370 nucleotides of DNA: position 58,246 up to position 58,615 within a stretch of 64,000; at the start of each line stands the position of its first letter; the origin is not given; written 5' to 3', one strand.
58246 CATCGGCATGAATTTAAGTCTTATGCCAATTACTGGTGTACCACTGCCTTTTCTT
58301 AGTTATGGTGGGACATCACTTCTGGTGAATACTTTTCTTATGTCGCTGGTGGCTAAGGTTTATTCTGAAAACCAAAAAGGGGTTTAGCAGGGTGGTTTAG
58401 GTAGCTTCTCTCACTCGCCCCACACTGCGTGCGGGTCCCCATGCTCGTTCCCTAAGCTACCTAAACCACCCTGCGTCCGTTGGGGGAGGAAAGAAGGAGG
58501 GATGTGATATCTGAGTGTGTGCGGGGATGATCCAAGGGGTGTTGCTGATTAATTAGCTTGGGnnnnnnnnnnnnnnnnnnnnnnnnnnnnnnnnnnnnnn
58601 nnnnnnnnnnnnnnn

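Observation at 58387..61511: Two GC-rich long-stem elements with a covarying inner hairpin bracket the OLD-like/TA islet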

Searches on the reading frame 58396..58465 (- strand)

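Call 50: search_protein_families(library=pfam, proteins=[L254:6643-7530:-, L254:7574-8971:+, L254:9104-10360:+, L254:10420-11058:+], max_evalue=0.001)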
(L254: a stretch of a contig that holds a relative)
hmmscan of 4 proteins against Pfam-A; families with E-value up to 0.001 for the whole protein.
L254:6643-7530:- (295 aa): 1 family
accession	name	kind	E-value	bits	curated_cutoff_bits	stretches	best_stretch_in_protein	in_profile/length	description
PF01678.24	DAP_epimerase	-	8.2e-57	191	34.7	2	19-142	2-119/121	Diaminopimelate epimerase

L254:7574-8971:+ (465 aa): 4 families
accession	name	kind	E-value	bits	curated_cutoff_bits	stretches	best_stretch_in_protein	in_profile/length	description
PF00580.27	UvrD-helicase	-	1.5e-46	159.8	23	1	6-247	1-257/271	UvrD/REP helicase N-terminal domain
PF13245.12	AAA_19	-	2.6e-20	73.4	25.1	1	10-244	1-132/134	AAA domain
PF13361.12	UvrD_C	-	4e-12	46.7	25.6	1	353-437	261-347/350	UvrD-like helicase C-terminal domain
PF13604.12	AAA_30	-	0.00017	21.8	27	0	6-76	2-68/191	AAA domain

L254:9104-10360:+ (418 aa): 0 families

L254:10420-11058:+ (212 aa): 1 family
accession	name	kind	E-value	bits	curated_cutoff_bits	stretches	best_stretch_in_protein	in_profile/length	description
PF04326.19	SLFN_AlbA_2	-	1.5e-14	55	25.3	1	3-108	1-117/118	Schlafen, AlbA_2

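Call 64: search_protein_families(library=padloc, proteins=[L254:9104-10360:+, L254:10420-11058:+, L254:11055-11483:+], max_evalue=0.001)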
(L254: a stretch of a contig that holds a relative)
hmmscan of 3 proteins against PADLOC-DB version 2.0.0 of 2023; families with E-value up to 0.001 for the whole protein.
L254:9104-10360:+ (418 aa): 6 families
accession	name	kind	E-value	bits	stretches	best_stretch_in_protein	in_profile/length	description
PDLC04093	SIR2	-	3.9e-09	34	1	8-161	22-171/395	-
PDLC02414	Aga_SIR2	-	5.5e-07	27.2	1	34-161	15-138/313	-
PDLC04094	SIR2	-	1.4e-05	22.5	1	7-157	20-165/399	-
PDLC04074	SIR2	-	3e-05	21.3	1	285-353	218-287/357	-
PDLC04084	SIR2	-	0.00018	18.9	0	335-351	311-327/414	-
PDLC04082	SIR2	-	0.00019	18.4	0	335-356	255-276/345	-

L254:10420-11058:+ (212 aa): 0 families

L254:11055-11483:+ (142 aa): 1 family
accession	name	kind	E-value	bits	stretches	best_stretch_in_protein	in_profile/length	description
PDLC03963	SoFic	-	0.00048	17.6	1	80-133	291-342/361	-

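Call 73: find_homologous_proteins(query=L254:7574-8968:+, max_evalue=1e-80)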
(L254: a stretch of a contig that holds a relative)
Query L254:7574-8968:+ (465 aa): 1450 proteins with E <= 1e-80 among 8000 candidates; the best 120 are listed.
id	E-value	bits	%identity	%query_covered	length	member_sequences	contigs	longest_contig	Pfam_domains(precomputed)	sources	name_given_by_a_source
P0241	2.8e-291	984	95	100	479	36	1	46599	PF13361.13,PF13245.13,PF00580.28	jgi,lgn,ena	jgi:superfamily I DNA/RNA helicase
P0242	3.1e-274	928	88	100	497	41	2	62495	PF13361.13,PF13245.13,PF00580.28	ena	-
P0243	2.2e-273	925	87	100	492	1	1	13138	PF13604.13,PF13361.13,PF13245.13,PF00580.28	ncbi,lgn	ncbi:MAG: UvrD-helicase domain-containing protein [bacterium]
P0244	3.5e-194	664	63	80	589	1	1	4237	PF13604.13,PF13361.13,PF13245.13,PF00580.28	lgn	-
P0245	1.3e-185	636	63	100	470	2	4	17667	PF13604.13,PF13361.13,PF13245.13,PF00580.28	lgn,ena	-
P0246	6.7e-167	574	58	79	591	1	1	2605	PF13361.13,PF13245.13,PF00580.28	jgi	jgi:superfamily I DNA/RNA helicase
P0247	3.5e-166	572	57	79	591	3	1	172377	PF13361.13,PF13245.13,PF00580.28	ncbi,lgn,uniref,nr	ncbi:UvrD-helicase domain-containing protein [Daejeonella sp.]|uniref:UvrD-helicase domain-containin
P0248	6.4e-166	571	57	79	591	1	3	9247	PF13361.13,PF13245.13,PF00580.28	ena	-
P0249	8.6e-166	570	57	79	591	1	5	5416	PF13361.13,PF13245.13,PF00580.28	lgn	-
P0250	1.9e-165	569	57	79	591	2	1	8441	PF13361.13,PF13245.13,PF00580.28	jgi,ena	-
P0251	2.6e-165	569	57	79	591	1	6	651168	PF13361.13,PF13245.13,PF00580.28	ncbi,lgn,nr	ncbi:MAG: ATP-dependent helicase [Chitinophagaceae bacterium]|nr:ATP-dependent helicase [Chitinophag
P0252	3.3e-165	568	58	79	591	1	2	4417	PF13361.13,PF13245.13,PF00580.28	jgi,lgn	jgi:DNA helicase-2/ATP-dependent DNA helicase PcrA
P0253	4.3e-165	568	58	79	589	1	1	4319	PF13361.13,PF13245.13,PF00580.28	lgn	-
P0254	5.3e-165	568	57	79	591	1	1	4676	PF13361.13,PF13245.13,PF00580.28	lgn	-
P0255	8.5e-165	567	57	79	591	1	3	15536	PF13361.13,PF13245.13,PF00580.28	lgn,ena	-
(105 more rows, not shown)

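Call 74: find_encoding_contigs(protein=P0242, flank=10000, max_places=4)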
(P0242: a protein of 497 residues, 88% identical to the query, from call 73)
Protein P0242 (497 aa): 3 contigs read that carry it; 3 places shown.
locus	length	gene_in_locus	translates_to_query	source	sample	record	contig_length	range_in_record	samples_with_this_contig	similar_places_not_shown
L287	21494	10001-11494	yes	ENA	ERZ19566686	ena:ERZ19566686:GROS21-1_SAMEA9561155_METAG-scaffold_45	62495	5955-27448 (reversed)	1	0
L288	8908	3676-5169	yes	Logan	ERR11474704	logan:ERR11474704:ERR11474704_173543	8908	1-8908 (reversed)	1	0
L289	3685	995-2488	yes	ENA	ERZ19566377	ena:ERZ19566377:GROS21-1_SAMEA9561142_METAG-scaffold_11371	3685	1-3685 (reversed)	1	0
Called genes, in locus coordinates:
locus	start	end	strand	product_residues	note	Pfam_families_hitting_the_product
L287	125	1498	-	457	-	PF13173:AAA_14, PF13635:DUF4143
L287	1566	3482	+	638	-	PF01039:Carboxyl_trans, PF03255:ACCA, PF01039:Carboxyl_trans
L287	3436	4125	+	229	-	-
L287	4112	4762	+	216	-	PF13561:adh_short_C2, PF00106:adh_short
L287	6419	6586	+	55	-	-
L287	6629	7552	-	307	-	PF00365:PFK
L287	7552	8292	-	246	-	PF01113:DapB_N, PF03447:NAD_binding_3 (weak), PF05173:DapB_C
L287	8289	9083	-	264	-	PF08478:POTRA_1 (weak)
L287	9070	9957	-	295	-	PF01678:DAP_epimerase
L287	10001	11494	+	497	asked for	PF00580:UvrD-helicase, PF13245:AAA_19, PF13361:UvrD_C (weak)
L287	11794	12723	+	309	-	PF00145:DNA_methylase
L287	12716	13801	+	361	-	PF09561:RE_HpaII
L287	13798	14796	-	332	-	PF00145:DNA_methylase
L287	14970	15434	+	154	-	-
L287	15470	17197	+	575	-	PF00437:T2SSE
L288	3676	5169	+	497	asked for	PF00580:UvrD-helicase, PF13245:AAA_19, PF13361:UvrD_C (weak)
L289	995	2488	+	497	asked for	PF00580:UvrD-helicase, PF13245:AAA_19, PF13361:UvrD_C (weak)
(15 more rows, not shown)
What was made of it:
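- X2 and X3 sit next to unrelated genes (calls 50, 64, 74).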

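Call 75: find_encoding_contigs(protein=P0241, flank=10000, max_places=4)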
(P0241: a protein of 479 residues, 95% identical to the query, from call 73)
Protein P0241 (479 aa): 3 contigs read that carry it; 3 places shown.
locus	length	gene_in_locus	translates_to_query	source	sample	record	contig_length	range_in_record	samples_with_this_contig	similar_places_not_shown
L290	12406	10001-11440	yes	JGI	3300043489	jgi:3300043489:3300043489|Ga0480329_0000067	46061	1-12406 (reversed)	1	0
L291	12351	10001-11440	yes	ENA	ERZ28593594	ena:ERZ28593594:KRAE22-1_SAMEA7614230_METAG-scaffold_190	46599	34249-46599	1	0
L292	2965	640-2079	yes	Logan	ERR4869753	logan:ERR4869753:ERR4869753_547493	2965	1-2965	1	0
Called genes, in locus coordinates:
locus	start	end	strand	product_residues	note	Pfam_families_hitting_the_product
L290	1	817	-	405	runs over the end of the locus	-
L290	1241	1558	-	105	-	PF13635:DUF4143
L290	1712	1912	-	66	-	-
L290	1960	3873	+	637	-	PF01039:Carboxyl_trans, PF03255:ACCA, PF01039:Carboxyl_trans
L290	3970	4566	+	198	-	-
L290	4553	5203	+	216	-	PF13561:adh_short_C2, PF00106:adh_short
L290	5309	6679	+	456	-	PF13173:AAA_14, PF13635:DUF4143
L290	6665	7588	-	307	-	PF00365:PFK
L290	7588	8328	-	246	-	PF01113:DapB_N, PF03447:NAD_binding_3 (weak), PF05173:DapB_C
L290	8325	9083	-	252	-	PF08478:POTRA_1 (weak)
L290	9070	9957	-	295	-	PF01678:DAP_epimerase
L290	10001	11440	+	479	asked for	PF00580:UvrD-helicase, PF13245:AAA_19, PF13361:UvrD_C (weak)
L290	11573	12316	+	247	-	-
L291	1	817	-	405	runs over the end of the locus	-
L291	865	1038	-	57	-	-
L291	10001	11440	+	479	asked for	PF00580:UvrD-helicase, PF13245:AAA_19, PF13361:UvrD_C (weak)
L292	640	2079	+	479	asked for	PF00580:UvrD-helicase, PF13245:AAA_19, PF13361:UvrD_C (weak)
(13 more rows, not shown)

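Call 76: search_protein_families(library=padloc, proteins=[L254:7574-8968:+], max_evalue=0.001)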
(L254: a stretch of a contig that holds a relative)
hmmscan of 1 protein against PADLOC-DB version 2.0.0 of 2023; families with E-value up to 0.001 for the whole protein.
L254:7574-8968:+ (465 aa): 52 families (the best 25 are shown)
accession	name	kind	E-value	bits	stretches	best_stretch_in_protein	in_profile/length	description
PDLC00127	GajB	-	2.4e-170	566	2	3-367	6-368/594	UrvD helicase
PDLC00133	GajB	-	1.9e-98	328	1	2-367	8-369/382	UrvD helicase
PDLC00117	GajB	-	1.3e-64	216.8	2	7-356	17-370/604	UrvD helicase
PDLC00130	GajB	-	7.8e-61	204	2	5-357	3-357/589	UrvD helicase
PDLC00132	GajB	-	5.2e-53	178.6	3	152-376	167-391/625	UrvD helicase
PDLC03802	RTasHel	-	8.4e-48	161.7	1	2-343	2-321/675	DRT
PDLC00114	GajB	-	8.1e-47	158.1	2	3-289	5-300/635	UrvD helicase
PDLC00123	GajB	-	1.2e-38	131.1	1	6-345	5-314/540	UrvD helicase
PDLC00119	GajB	-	1.1e-36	124.9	2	129-300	146-311/565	UrvD helicase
PDLC00129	GajB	-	1.5e-36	124.2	1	5-309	11-329/594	UrvD helicase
PDLC00103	GajB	-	6.8e-31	105.8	1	5-361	16-369/612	UrvD helicase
PDLC00138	GajB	-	7e-31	105.6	2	154-342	176-359/581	UrvD helicase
PDLC00122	GajB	-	7.1e-31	105.7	1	6-291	5-251/502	UrvD helicase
PDLC00112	GajB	-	4.1e-30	102.9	1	5-307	6-314/581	UrvD helicase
PDLC00107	GajB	-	3.5e-29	99.9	1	14-347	24-356/587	UrvD helicase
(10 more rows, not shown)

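Call 84: find_encoding_contigs(protein=P0245, flank=8000, max_places=3)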
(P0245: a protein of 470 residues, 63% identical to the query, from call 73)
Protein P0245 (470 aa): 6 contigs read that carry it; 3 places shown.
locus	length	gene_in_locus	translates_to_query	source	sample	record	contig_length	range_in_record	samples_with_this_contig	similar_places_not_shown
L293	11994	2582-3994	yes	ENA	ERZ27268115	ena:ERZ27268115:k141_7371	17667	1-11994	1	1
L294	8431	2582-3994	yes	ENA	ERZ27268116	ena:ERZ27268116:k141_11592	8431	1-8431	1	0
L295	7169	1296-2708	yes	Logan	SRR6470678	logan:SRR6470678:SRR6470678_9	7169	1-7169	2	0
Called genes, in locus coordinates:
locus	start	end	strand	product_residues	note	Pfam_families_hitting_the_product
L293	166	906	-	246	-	PF01113:DapB_N, PF03447:NAD_binding_3 (weak), PF05173:DapB_C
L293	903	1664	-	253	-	PF08478:POTRA_1 (faint)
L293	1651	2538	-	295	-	PF01678:DAP_epimerase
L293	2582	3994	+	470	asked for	PF00580:UvrD-helicase, PF13245:AAA_19, PF13604:AAA_30 (faint), PF13361:UvrD_C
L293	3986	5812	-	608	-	PF04851:ResIII (faint), PF00270:DEAD, PF00271:Helicase_C, PF16124:RecQ_Zn_bind, PF09382:RQC, PF00570:HRDC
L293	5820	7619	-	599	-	PF02463:SMC_N (weak), PF13476:AAA_23, PF13175:AAA_15, PF13304:AAA_21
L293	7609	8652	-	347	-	PF00145:DNA_methylase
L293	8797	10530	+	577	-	PF00437:T2SSE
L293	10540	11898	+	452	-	-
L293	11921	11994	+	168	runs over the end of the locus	-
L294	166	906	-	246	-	PF01113:DapB_N, PF03447:NAD_binding_3 (weak), PF05173:DapB_C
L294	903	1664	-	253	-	PF08478:POTRA_1 (faint)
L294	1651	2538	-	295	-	PF01678:DAP_epimerase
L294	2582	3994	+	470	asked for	PF00580:UvrD-helicase, PF13245:AAA_19, PF13604:AAA_30 (faint), PF13361:UvrD_C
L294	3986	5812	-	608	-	PF04851:ResIII (faint), PF00270:DEAD, PF00271:Helicase_C, PF16124:RecQ_Zn_bind, PF09382:RQC, PF00570:HRDC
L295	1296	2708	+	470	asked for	PF00580:UvrD-helicase, PF13245:AAA_19, PF13604:AAA_30 (faint), PF13361:UvrD_C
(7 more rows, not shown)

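Call 88: search_protein_families(library=ncbifam, proteins=[L254:7574-8968:+], max_evalue=0.001)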
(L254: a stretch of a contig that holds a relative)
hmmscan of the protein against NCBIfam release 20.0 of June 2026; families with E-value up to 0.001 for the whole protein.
L254:7574-8968:+ (465 aa): 17 families
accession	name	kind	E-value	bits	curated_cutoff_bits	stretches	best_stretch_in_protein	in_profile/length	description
NF008743.0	PRK11773.1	equivalog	3.1e-43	148.2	965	1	2-293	6-302/720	DNA helicase II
TIGR01073.1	pcrA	equivalog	4.8e-43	147.5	911.2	2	2-284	1-289/725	DNA helicase PcrA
TIGR01075.1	uvrD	equivalog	5e-41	140.8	1144.45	1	2-283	1-287/715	DNA helicase II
TIGR01074.1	rep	equivalog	2.6e-38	131.7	951.45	1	6-286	2-288/668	DNA helicase Rep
NF008172.0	PRK10919.1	equivalog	1e-28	100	1168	1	9-282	6-285/673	DNA helicase Rep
NF010485.0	PRK13909.1-2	equivalog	1.2e-26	93.2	650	1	162-372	290-507/909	RecB-like helicase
TIGR02785.1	addA_Gpos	equivalog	3.8e-26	91.3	707.65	2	119-244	303-433/1234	helicase-exonuclease AddAB subunit AddA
NF008276.0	PRK11054.1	equivalog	5.9e-24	84.5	543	2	158-292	394-520/684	DNA helicase IV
NF010487.0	PRK13909.1-4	equivalog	5.2e-20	71.3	759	1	165-358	290-497/924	RecB-like helicase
TIGR00609.1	recB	equivalog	4.5e-19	68.1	696.05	1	158-282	328-449/1175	exodeoxyribonuclease V subunit beta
TIGR02784.1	addA_alphas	equivalog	9.5e-13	47.4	860.75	1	159-284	347-489/1138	double-strand break repair helicase AddA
NF041464.1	HelD_BACSU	equivalog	1.8e-10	39.4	419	1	154-437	505-763/779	RNA polymerase recycling motor HelD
NF010486.0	PRK13909.1-3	equivalog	4.5e-10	38.2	1109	1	168-293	297-428/921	RecB-like helicase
NF008128.0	PRK10876.1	equivalog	4.4e-07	27.9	1697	1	169-282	345-455/1181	exodeoxyribonuclease V subunit beta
NF010484.0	PRK13909.1-1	equivalog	8.7e-06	23.8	1074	1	120-284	274-431/945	RecB-like helicase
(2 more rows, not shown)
